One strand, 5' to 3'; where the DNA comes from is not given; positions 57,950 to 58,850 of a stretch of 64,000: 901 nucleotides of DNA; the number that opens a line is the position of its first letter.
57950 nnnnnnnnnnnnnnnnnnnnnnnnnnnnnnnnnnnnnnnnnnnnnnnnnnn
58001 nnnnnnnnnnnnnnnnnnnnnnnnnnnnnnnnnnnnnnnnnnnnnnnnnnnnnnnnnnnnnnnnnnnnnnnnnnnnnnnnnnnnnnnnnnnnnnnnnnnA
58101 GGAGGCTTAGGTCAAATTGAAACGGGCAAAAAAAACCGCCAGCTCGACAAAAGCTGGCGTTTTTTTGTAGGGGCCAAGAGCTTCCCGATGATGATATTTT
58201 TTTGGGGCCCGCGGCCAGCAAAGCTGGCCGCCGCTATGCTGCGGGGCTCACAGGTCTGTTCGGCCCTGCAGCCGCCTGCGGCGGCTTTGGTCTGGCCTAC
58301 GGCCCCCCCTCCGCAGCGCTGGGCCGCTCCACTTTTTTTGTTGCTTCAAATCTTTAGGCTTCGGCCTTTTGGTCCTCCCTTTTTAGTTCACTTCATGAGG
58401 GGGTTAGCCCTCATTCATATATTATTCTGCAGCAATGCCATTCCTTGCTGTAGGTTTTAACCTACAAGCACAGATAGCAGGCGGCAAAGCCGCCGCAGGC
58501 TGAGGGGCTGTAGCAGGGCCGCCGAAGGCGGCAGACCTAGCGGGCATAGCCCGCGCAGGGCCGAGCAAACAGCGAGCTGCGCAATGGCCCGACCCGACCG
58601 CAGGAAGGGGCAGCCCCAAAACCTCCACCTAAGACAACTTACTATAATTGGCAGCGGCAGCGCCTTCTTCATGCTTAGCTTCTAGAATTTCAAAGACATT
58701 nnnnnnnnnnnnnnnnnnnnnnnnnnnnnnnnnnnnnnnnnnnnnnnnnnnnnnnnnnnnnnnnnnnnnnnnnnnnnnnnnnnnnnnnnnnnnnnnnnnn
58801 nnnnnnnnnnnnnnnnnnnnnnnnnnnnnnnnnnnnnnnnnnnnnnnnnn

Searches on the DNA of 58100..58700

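Call 36: search_rna_families(source=window, start=58100, end=58700, threshold=evalue, max_evalue=10)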
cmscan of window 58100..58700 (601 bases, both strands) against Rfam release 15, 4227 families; matches with E-value up to 10: 15.
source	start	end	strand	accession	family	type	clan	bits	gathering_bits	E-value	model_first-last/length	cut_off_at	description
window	58128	58184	-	RF02676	Esr41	Gene; sRNA;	-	21.8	102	0.093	1-74/74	no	Enterohemorrhagic E. coli sRNA 41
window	58129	58189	-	RF00506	Thr_leader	Cis-reg; leader;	-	20.2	55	0.25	1-118/118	no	Threonine operon leader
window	58417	58499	+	RF02226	sX7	Gene; sRNA;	-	20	55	0.17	1-95/95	no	Xanthomonas sRNA sX7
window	58128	58176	-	RF02399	NsiR1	Gene; sRNA;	-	19.1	39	0.3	1-60/60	no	Nitrogen stress-induced RNA 1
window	58127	58167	-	RF04191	Hairpin-meta2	Gene; ribozyme;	-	18.4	210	0.0041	213-253/258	no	Hairpin ribozyme 2 from viruses-like metatranscriptomes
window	58104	58168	+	RF02676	Esr41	Gene; sRNA;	-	18.4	102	0.59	1-74/74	no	Enterohemorrhagic E. coli sRNA 41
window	58450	58472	-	RF01080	UPD-PKib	Cis-reg;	-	18.2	39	1.3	1-32/32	no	Pseudoknot of upstream pseudoknot domain (UPD) of the 3'UTR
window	58541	58571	+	RF02808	PyrR210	Gene; snRNA; snoRNA; HACA-box;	-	16.6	59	1.3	1-59/59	no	Pyrobaculum sRNA 210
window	58514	58532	-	RF02802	PyrR204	Gene; snRNA; snoRNA; HACA-box;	-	15.2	71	3.2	16-34/57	no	Pyrobaculum sRNA 204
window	58131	58164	+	RF01409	STnc250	Gene; sRNA;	-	15.1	42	2.9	55-88/94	no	STnc250 Hfq binding RNA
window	58100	58167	+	RF00506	Thr_leader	Cis-reg; leader;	-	14.3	55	6.3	49-118/118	5'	Threonine operon leader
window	58183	58246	+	RF00572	SNORD66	Gene; snRNA; snoRNA; CD-box;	-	14.1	32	4.4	1-76/76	no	Small nucleolar RNA SNORD66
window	58211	58291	+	RF01394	isrK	Gene; sRNA;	-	13.7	50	2.2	1-77/77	no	isrK Hfq binding RNA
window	58463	58532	+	RF02937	Clostridiales-2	Gene; sRNA;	-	13.5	58.6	3.2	1-82/82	no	Clostridiales-2 RNA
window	58100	58152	-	RF02762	C1_109596F_thermometer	Cis-reg; thermoregulator;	-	10.9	125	1.3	1-55/227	3'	C1_109596F 5' UTR thermometer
